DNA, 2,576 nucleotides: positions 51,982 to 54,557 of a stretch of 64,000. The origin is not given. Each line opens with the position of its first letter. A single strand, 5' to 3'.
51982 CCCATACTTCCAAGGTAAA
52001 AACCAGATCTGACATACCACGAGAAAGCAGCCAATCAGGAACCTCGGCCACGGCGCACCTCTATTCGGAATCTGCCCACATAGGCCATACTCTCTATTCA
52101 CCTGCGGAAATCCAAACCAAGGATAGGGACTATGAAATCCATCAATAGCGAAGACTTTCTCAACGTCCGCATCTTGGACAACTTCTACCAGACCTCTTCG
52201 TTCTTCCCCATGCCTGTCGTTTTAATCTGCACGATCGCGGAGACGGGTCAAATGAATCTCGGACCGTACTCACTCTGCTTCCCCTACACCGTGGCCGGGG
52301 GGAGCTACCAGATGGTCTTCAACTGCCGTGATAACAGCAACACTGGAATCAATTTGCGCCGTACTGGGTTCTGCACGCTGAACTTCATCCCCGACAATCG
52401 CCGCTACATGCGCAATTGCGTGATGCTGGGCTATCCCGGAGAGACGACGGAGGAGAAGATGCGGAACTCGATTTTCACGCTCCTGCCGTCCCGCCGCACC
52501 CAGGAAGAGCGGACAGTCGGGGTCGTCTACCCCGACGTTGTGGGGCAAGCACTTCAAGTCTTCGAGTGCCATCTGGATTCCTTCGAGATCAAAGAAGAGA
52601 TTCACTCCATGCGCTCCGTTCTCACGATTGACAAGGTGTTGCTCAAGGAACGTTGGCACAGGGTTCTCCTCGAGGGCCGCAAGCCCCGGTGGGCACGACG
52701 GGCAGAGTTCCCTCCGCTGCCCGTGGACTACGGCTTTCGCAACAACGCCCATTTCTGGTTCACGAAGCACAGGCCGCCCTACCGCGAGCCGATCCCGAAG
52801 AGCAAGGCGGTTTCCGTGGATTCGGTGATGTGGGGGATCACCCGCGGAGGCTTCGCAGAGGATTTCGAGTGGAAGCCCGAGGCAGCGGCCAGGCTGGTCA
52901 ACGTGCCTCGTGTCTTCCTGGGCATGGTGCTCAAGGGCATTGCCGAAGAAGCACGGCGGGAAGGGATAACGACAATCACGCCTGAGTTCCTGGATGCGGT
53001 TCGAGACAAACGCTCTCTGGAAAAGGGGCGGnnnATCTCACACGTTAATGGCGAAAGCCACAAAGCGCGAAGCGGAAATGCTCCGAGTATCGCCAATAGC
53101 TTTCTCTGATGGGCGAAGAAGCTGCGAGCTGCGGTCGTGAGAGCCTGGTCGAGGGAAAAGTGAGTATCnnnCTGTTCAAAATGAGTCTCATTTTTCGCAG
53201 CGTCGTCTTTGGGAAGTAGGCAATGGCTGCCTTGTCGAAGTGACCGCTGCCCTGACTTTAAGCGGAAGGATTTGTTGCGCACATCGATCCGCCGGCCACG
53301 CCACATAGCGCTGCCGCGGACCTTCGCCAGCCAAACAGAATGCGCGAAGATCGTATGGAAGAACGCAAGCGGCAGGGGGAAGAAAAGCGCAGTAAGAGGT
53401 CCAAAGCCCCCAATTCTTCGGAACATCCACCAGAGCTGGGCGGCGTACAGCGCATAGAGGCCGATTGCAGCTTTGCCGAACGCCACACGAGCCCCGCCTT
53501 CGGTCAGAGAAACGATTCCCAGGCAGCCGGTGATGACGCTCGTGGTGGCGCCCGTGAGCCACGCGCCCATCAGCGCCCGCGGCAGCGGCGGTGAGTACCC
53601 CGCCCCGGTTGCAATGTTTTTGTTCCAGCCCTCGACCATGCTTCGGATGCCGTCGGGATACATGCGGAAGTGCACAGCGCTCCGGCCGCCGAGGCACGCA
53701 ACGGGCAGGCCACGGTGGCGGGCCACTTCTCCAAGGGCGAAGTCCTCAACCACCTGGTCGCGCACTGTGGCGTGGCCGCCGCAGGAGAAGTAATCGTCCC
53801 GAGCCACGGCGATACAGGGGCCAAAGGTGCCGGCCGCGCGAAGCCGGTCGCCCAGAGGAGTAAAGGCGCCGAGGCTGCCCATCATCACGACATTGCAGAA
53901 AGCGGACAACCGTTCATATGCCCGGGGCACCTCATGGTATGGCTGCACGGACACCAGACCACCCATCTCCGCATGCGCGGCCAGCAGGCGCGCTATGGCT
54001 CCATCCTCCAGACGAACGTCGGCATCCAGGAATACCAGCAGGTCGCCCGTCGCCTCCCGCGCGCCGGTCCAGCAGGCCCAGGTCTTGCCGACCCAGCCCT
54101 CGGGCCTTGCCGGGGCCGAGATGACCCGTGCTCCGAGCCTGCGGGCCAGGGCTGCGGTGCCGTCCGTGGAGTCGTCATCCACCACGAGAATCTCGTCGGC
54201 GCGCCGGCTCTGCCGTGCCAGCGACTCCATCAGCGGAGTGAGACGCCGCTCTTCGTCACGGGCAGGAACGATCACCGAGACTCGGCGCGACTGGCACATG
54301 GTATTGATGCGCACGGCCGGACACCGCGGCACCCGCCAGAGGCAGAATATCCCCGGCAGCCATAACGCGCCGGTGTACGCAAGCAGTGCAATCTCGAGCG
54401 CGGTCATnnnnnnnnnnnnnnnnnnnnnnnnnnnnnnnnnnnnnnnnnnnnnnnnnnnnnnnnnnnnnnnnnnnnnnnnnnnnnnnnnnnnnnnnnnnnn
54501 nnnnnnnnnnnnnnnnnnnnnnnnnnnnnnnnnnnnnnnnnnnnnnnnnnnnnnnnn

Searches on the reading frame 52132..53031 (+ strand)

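Call 13: search_protein_families(library=pfam, proteins=[window:52132-53031:+], max_evalue=0.01)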
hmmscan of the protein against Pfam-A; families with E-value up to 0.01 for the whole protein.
window:52132-53031:+ (300 aa): 1 family
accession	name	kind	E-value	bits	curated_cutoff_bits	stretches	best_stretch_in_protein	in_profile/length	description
PF08369.16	PCP_red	-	2e-06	28.2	32.5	1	247-291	1-45/45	Proto-chlorophyllide reductase 57 kD subunit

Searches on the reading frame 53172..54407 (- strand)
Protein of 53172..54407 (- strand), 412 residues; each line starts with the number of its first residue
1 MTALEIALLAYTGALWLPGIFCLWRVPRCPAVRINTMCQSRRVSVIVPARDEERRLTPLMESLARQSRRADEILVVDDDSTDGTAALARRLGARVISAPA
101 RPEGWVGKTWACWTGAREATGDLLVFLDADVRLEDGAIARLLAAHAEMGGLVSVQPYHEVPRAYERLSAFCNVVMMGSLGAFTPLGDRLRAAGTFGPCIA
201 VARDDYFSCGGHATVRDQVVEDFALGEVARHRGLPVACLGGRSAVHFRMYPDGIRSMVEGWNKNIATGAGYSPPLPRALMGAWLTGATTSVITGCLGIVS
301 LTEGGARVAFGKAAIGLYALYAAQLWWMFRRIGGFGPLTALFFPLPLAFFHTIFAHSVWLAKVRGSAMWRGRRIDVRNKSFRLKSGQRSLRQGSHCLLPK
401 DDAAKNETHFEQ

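Call 13: search_protein_families(library=pfam, proteins=[window:53172-54407:-], max_evalue=0.01)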
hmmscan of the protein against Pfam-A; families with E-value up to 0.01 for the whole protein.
window:53172-54407:- (412 aa): 4 families
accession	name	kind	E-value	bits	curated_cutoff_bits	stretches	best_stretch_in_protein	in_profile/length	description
PF00535.33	Glycos_transf_2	-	1.9e-22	80.4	23.3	1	44-157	1-116/168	Glycosyl transferase family 2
PF13506.12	Glyco_transf_21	-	1e-12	48.3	21.7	1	100-238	10-146/174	Glycosyl transferase family 21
PF13641.12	Glyco_tranf_2_3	-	2.2e-10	41.4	27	1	42-182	2-132/230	Glycosyltransferase like family 2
PF13704.12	Glyco_tranf_2_4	-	0.00022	22.1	27.5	1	67-130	16-81/98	Glycosyl transferase family 2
